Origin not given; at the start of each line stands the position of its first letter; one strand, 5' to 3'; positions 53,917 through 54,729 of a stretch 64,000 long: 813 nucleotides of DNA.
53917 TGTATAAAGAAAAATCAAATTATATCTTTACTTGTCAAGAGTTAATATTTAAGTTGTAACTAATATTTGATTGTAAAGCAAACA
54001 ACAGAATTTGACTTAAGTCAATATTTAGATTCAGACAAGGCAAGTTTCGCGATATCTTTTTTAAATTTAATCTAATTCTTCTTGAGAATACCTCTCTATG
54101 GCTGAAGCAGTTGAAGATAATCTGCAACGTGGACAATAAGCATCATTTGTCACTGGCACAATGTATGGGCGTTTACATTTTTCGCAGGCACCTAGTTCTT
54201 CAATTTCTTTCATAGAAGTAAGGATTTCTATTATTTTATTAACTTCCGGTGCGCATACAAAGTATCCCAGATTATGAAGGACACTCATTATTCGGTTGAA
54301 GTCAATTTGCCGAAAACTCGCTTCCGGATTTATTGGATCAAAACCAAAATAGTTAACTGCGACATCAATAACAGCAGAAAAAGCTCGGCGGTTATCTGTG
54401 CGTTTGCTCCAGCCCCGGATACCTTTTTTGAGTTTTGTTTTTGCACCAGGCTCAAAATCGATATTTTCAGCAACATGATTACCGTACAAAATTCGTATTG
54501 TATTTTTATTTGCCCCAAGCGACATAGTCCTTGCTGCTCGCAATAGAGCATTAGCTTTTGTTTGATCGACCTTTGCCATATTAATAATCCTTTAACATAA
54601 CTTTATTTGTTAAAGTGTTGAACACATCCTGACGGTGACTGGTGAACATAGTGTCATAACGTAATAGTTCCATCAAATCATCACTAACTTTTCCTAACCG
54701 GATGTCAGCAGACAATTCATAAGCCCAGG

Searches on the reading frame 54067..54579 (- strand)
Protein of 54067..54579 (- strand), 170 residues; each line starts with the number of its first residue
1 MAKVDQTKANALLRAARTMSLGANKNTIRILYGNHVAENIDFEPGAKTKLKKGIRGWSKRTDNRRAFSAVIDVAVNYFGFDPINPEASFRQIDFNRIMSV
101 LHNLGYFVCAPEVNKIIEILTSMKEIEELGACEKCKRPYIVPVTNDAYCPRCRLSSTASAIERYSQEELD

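Call 4: search_protein_families(library=pfam, proteins=[window:54067-54579:-], max_evalue=0.1)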
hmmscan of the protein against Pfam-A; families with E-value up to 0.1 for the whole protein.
window:54067-54579:- (170 aa): 0 families

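Call 9: search_dna_similar(query=window:54067-54579:-, collection=plasmids, mode=protein, max_rows=60, rows=spread, max_evalue=0.001)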
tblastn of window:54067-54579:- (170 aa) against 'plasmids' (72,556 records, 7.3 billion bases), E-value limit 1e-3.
Records with a match: 2439; places in all: 2464; records where one place covers at least 80% of the query: 2343.
Best place of each record, by identity: >=99% 943; 95-99% 17; 80-90% 411; 60-80% 20; <60% 1048.
By first word of the organism name: Klebsiella 1081; Escherichia 615; Salmonella 340; Enterobacter 275; Citrobacter 61; Raoultella 24; Leclercia 14; Shigella 8; Serratia 7; Cronobacter 3; and 8 more.
By predicted mobility (MOB-suite, as given by PLSDB): conjugative 1836; non-mobilizable 470; mobilizable 133.
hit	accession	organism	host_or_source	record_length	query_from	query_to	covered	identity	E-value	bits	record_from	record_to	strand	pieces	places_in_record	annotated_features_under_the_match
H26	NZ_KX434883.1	Klebsiella pneumoniae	Homo sapiens,blood culture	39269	1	170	100%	100.0%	1e-111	355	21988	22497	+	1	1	hypothetical protein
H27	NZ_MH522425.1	Salmonella enterica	Homo sapiens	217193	1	170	100%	100.0%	2e-111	355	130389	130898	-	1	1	hypothetical protein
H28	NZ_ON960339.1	Escherichia coli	-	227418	1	170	100%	100.0%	2e-111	355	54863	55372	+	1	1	hypothetical protein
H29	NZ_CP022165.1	Escherichia coli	Homo sapiens,urine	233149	1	170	100%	100.0%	2e-111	355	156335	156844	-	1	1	hypothetical protein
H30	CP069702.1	Escherichia coli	chicken,pure culture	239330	1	170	100%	100.0%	2e-111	355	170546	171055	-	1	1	hypothetical protein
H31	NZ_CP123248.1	Escherichia coli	chicken,individual chicken feces,feces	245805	1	170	100%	100.0%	2e-111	355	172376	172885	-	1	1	hypothetical protein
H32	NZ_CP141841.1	Escherichia coli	goose,mixed culture,fece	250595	1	170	100%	100.0%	2e-111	355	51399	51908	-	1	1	hypothetical protein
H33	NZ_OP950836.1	Klebsiella pneumoniae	Homo sapiens,urine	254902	1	170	100%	100.0%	2e-111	355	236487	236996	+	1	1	hypothetical protein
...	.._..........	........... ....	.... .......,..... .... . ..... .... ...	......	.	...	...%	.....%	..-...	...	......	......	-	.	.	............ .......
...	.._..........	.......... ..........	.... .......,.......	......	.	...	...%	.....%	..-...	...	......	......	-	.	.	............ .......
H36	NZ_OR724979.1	Escherichia coli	-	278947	1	170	100%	100.0%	2e-111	355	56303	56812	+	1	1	hypothetical protein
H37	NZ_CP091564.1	Salmonella enterica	Homo sapiens,stool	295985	1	170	100%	100.0%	2e-111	355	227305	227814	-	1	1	hypothetical protein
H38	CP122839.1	Escherichia coli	Sus scrofa,feces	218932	1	170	100%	99.4%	6e-111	353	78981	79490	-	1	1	hypothetical protein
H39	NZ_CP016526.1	Salmonella enterica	Equus ferus caballus,Equine Body ...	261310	1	170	100%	99.4%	6e-111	353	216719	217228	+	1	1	hypothetical protein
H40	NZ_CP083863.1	Enterobacter kobei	Homo sapiens,sputum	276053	1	170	100%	99.4%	6e-111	353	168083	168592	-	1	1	hypothetical protein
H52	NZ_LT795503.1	Escherichia coli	Sus scrofa domestica,pig feces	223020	1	170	100%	85.3%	5e-95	307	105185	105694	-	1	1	hypothetical protein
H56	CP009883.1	Pantoea sp. PSNIH1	shelf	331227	1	170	100%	84.1%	8e-94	304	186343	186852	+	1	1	hypothetical protein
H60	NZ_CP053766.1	Klebsiella pneumoniae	Homo sapiens,blood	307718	3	166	96%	35.5%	9e-24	103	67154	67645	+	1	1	hypothetical protein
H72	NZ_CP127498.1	Klebsiella variicola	Homo sapiens,blood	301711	1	166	98%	32.6%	3e-21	96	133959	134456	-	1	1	hypothetical protein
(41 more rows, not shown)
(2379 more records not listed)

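Call 11: get_annotated_region(hit=H52, flank=3000)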
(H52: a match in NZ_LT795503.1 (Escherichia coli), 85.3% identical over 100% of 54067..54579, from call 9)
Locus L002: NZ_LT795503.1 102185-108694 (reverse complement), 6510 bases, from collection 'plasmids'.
description: Escherichia coli strain KV7 isolate KV7 plasmid I
organism: Escherichia coli (NCBI taxid 562)
taxonomy: Bacteria; Pseudomonadota; Gammaproteobacteria; Enterobacterales; Enterobacteriaceae; Escherichia; Escherichia coli
host: -; source: Sus scrofa domestica,pig feces; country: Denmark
typing (MOB-suite, as given by PLSDB): conjugative; replicon IncHI1A; relaxase MOBH; mating-pair formation MPF_F
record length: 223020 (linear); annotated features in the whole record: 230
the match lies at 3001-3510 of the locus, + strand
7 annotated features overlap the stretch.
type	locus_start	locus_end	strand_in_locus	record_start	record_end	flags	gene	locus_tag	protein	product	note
CDS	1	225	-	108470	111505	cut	mobH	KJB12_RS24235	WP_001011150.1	MobH family relaxase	-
CDS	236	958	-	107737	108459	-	-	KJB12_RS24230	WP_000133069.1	hypothetical protein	-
CDS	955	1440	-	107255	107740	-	mobI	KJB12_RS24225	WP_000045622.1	conjugative transfer protein MobI(A/C)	-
CDS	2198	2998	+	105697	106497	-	-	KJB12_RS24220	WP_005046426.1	hypothetical protein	-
CDS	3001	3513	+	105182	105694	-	-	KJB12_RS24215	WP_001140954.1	hypothetical protein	-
CDS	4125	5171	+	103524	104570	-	-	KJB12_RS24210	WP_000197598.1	thioredoxin family protein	-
CDS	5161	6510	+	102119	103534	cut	trhH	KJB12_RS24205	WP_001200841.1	IncHI-type conjugal transfer protein TrhH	-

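Call 12: get_annotated_region(hit=H56, flank=3000)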
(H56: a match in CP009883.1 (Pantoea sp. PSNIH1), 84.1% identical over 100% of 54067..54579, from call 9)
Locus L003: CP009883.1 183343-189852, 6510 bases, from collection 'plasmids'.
description: Pantoea sp. PSNIH1 plasmid pPSP-a3e, complete sequence
organism: Pantoea sp. PSNIH1 (NCBI taxid 1484158)
taxonomy: Bacteria; Pseudomonadota; Gammaproteobacteria; Enterobacterales; Erwiniaceae; Pantoea; Pantoea sp. PSNIH1
host: -; source: shelf; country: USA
typing (MOB-suite, as given by PLSDB): conjugative; replicon IncHI1B,IncP; relaxase MOBH,MOBP; mating-pair formation MPF_F
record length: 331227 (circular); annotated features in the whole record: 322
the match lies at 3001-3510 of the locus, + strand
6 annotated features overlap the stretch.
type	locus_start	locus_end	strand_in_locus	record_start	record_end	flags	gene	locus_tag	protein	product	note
CDS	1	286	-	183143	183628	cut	-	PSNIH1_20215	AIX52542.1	plasmid transfer protein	-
CDS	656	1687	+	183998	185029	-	-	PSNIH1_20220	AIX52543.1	DDE endonuclease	-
CDS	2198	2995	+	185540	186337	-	-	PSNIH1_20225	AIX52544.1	trhR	-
CDS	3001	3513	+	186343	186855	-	-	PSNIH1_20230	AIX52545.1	hypothetical protein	-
CDS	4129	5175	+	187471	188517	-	-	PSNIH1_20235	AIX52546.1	conjugal transfer protein TraF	-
CDS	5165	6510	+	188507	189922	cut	-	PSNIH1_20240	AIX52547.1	conjugal transfer protein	-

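Call 13: get_annotated_region(hit=H60, flank=3000)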
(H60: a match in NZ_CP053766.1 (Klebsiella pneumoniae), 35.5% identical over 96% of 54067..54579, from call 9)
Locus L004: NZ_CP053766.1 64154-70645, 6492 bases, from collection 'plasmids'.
description: Klebsiella pneumoniae strain BA10835 plasmid pvirulence_VBA10835, complete sequence
organism: Klebsiella pneumoniae (NCBI taxid 573)
taxonomy: Bacteria; Pseudomonadota; Gammaproteobacteria; Enterobacterales; Enterobacteriaceae; Klebsiella; Klebsiella pneumoniae
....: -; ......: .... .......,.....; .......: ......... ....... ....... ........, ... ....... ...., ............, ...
typing (MOB-suite, as given by PLSDB): conjugative; replicon IncFIB,IncHI1B; relaxase MOBH; mating-pair formation MPF_F
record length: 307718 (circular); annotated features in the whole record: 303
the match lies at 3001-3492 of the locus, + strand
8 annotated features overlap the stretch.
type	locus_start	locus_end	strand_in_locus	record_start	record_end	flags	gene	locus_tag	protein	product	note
CDS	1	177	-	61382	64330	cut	mobH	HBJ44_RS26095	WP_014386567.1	MobH family relaxase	-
CDS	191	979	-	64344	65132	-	-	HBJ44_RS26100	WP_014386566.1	hypothetical protein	-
CDS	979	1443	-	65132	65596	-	mobI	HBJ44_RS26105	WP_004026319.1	conjugative transfer protein MobI(A/C)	-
CDS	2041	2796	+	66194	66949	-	-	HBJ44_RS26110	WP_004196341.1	hypothetical protein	-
CDS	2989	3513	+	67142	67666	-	-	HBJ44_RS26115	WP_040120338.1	hypothetical protein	-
CDS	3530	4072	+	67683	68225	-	-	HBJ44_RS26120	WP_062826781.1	hypothetical protein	-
CDS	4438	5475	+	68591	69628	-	traF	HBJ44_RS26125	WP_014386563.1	conjugal transfer protein TraF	-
CDS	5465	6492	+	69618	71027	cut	-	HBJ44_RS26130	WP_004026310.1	conjugal transfer protein TraH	-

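Call 14: get_annotated_region(hit=H72, flank=3000)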
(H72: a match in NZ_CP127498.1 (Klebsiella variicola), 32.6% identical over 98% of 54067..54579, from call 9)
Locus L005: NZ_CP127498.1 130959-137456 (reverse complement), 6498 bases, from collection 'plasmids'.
description: Klebsiella variicola strain PS00262.4 plasmid pPS00262_4A.2, complete sequence
organism: Klebsiella variicola (NCBI taxid 244366)
taxonomy: Bacteria; Pseudomonadota; Gammaproteobacteria; Enterobacterales; Enterobacteriaceae; Klebsiella; Klebsiella variicola
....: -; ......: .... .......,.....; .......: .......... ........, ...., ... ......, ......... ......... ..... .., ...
typing (MOB-suite, as given by PLSDB): conjugative; replicon IncU; relaxase MOBH; mating-pair formation MPF_F
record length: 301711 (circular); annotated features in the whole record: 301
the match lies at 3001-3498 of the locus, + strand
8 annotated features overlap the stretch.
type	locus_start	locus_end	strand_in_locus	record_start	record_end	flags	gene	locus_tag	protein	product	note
CDS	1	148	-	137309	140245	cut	-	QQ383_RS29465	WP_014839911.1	TraI domain-containing protein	-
CDS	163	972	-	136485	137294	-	-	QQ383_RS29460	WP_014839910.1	hypothetical protein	-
CDS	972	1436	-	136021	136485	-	mobI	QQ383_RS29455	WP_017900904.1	conjugative transfer protein MobI(A/C)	-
CDS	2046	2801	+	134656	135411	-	-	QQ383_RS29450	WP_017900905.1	hypothetical protein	-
CDS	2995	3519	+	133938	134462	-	-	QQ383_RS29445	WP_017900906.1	hypothetical protein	-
CDS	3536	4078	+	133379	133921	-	-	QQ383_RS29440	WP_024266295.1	hypothetical protein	-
CDS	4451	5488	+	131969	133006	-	traF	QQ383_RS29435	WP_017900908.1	conjugal transfer protein TraF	-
CDS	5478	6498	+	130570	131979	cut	-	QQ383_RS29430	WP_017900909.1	conjugal transfer protein TraH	-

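Call 50: search_solved_structures(query=window:54067-54579:-, max_evalue=10, show_alignments=2)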
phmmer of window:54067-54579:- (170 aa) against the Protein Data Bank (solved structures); distinct sequences matched with E-value up to 10: 0.

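Call 52: find_homologous_proteins(query=window:54067-54579:-, max_evalue=0.001)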
Query window:54067-54579:- (170 aa): 22 proteins with E <= 0.001 among 90 candidates.
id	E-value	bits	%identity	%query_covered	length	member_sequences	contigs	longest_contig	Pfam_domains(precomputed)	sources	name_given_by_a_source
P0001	2.0e-107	374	99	100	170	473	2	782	-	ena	-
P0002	1.7e-101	355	93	100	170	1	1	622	-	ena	-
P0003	2.5e-97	341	95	100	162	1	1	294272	-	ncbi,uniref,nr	ncbi:Uncharacterised protein [Enterobacter kobei]|uniref:hypothetical protein n=1 Tax=Enterobacter k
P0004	4.1e-96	338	89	100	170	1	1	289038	-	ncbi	ncbi:hypothetical protein QPK13_23010 [Photorhabdus tasmaniensis]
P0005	8.7e-91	320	91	100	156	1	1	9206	-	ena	-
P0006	2.7e-88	312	82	100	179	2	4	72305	-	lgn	-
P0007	1.3e-76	274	98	74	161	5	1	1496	-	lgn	-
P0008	9.1e-73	262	69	100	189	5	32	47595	-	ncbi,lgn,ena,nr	ncbi:hypothetical protein K9692_004272 [Escherichia coli]|nr:hypothetical protein [Escherichia coli]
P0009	2.5e-65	237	99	64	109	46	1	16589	-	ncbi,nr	ncbi:hypothetical protein LEA41_23035, partial [Salmonella enterica]|nr:hypothetical protein [Salmon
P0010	1.6e-56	209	54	100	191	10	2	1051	-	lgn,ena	-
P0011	3.1e-55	205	94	62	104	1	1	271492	-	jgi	jgi:hypothetical protein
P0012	2.3e-53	199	83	65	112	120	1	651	-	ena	-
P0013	8.4e-53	197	83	65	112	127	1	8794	-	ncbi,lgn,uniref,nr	ncbi:hypothetical protein [Escherichia coli]|uniref:hypothetical protein n=1 Tax=Escherichia coli Ta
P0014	3.5e-50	188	84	59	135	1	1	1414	-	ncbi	ncbi:TPA: hypothetical protein ACP2QR_005150, partial [Escherichia coli]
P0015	6.6e-50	187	88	56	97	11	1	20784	-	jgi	jgi:hypothetical protein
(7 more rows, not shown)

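Call 56: search_solved_structures(query=A2, max_evalue=10, show_alignments=2)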
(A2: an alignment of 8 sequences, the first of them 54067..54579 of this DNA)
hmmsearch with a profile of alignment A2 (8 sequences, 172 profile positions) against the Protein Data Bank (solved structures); distinct sequences matched with E-value up to 10: 5.
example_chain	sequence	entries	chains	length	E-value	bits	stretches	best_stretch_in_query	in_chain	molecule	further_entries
8rtt_E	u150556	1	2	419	0.28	14.1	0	56-97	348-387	Cell division control protein 12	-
6wcw_A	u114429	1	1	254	0.3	14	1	125-166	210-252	Run domain Beclin-1-interacting and cysteine-rich domain-containing protein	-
8rty_E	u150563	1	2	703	1.1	12.1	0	58-97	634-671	Methylated-DNA--protein-cysteine methyltransferase,Cell division control protein 12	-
8a38_A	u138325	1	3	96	2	11.3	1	131-156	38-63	Tripartite motif-containing protein 2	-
7zj3_D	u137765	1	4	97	2.1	11.2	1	131-156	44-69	Tripartite motif-containing protein 2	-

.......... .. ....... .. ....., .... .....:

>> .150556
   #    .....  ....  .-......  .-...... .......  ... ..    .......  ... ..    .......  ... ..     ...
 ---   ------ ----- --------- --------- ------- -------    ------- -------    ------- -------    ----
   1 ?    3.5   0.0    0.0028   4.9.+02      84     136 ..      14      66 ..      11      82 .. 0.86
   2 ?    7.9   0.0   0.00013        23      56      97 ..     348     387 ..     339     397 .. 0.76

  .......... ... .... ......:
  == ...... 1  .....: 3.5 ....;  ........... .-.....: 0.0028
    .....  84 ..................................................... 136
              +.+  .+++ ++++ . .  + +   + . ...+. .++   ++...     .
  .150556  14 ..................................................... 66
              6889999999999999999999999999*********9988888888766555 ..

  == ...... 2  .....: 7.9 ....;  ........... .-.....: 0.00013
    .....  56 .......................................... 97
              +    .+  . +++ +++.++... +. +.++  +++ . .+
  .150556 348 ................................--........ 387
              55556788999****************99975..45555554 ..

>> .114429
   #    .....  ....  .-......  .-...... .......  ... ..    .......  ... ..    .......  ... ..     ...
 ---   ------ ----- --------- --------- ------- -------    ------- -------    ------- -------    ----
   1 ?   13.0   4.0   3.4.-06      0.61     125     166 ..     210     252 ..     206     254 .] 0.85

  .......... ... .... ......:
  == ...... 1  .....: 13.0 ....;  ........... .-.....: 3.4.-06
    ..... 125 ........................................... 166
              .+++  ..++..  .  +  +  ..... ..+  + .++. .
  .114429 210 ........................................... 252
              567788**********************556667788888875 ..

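Call 61: predict_structure(alignment_id=A2)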
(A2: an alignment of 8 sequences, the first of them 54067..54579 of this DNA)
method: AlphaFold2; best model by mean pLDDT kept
length: 170 residues; sequences in the alignment: 8
mean_pLDDT: 63.7   pTM: 0.54
mean pLDDT of the five models: 63.7, 58.6, 55.0, 51.9, 43.7
residues with pLDDT >= 90: 0; 70-90: 43; 50-70: 114; < 50: 13
segments of 3 or more residues with pLDDT < 50: 1-4, 168-170
pLDDT, mean of each block of 10 residues (from residue 1): 55 65 62 56 57 66 69 69 77 75 67 73 62 65 55 57 54
secondary structure, 60 per line:
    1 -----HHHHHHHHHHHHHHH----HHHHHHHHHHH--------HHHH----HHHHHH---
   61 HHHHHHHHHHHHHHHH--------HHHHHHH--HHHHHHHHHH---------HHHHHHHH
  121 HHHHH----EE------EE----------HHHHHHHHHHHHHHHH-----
elements in order: H6-20 H25-35 H44-47 H52-57 H61-76 H85-91 H94-103 H113-125 H150-165

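Call 63: search_protein_representatives(alignment_id=A2)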
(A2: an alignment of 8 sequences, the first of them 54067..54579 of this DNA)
Query: 8 sequences, 172 profile positions. Proteins with E-value up to 0.001 (for the whole library): 28; up to 1e-10: 18; up to 1e-30: 5. The best 28 are listed.
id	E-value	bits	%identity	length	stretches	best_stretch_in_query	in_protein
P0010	1.7e-79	281.8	-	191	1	1-172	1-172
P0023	1.7e-67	242.7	-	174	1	1-172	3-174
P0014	8.2e-51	188.4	-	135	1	42-144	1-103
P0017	2.2e-38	148.0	-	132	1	45-135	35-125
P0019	1.8e-32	128.7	-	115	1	34-110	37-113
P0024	2.6e-28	115.2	-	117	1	93-172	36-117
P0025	1.3e-24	103.2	-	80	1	50-110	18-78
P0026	1.2e-22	96.7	-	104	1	64-140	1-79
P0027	2.5e-22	95.7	-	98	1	1-97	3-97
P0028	8.4e-17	77.7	-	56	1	1-56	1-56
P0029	2.1e-16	76.4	-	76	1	35-92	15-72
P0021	1.2e-15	73.9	-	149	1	124-170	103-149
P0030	1.7e-15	73.5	-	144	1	2-140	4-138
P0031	1.1e-14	70.9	-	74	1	1-55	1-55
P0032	1.3e-14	70.5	-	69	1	1-61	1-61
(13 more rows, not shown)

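Call 66: find_encoding_contigs(protein=P0004, flank=3000, max_places=1)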
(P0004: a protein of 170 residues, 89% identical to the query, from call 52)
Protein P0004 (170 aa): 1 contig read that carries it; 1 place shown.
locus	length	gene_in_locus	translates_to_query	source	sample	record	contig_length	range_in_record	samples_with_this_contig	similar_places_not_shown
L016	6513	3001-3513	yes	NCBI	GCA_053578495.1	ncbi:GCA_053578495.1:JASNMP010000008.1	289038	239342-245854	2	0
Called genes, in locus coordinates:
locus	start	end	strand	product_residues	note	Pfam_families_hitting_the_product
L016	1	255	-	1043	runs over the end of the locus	PF07514:TraI_2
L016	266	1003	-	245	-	-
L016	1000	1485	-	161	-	PF19456:MobI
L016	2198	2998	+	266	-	-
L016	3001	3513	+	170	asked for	-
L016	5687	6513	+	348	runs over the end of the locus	PF13728:TraF, PF13098:Thioredoxin_2 (weak)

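Call 67: find_encoding_contigs(protein=P0006, flank=3000, max_places=2)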
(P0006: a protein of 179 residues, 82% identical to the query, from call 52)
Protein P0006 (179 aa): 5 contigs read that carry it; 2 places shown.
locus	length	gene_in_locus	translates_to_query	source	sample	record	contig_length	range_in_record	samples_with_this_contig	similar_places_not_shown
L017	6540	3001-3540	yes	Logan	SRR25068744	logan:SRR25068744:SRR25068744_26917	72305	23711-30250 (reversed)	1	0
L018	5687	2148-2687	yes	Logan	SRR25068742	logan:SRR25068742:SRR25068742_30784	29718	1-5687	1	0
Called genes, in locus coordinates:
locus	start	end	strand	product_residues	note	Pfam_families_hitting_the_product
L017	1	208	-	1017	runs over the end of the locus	PF07514:TraI_2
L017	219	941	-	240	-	-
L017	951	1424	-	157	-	PF19456:MobI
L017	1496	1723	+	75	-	-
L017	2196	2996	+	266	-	-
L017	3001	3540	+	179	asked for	-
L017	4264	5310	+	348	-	PF13728:TraF, PF13098:Thioredoxin_2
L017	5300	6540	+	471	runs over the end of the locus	PF06122:TraH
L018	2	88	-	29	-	?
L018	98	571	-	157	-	PF19456:MobI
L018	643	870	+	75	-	-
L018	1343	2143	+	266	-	-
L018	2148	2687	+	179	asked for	-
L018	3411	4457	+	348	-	PF13728:TraF, PF13098:Thioredoxin_2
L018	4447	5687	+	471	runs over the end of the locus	PF06122:TraH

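Call 68: find_encoding_contigs(protein=P0008, flank=3000, max_places=2)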
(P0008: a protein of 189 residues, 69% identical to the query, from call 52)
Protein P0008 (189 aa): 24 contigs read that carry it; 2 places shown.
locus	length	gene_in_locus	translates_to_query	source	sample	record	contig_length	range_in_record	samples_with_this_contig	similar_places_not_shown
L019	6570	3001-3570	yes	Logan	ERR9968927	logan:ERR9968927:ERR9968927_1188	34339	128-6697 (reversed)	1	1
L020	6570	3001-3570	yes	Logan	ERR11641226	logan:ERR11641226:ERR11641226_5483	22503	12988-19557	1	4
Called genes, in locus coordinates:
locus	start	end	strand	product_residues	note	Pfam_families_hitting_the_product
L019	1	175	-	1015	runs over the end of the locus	PF07514:TraI_2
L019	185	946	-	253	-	-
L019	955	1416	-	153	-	PF19456:MobI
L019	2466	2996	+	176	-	-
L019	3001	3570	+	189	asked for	-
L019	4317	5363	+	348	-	PF13728:TraF, PF13098:Thioredoxin_2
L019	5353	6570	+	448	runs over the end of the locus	?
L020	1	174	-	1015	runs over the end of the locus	PF07514:TraI_2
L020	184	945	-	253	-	-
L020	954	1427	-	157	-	PF19456:MobI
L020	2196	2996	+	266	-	-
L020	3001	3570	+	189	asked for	-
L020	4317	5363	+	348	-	PF13728:TraF, PF13098:Thioredoxin_2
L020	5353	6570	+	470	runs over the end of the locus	PF06122:TraH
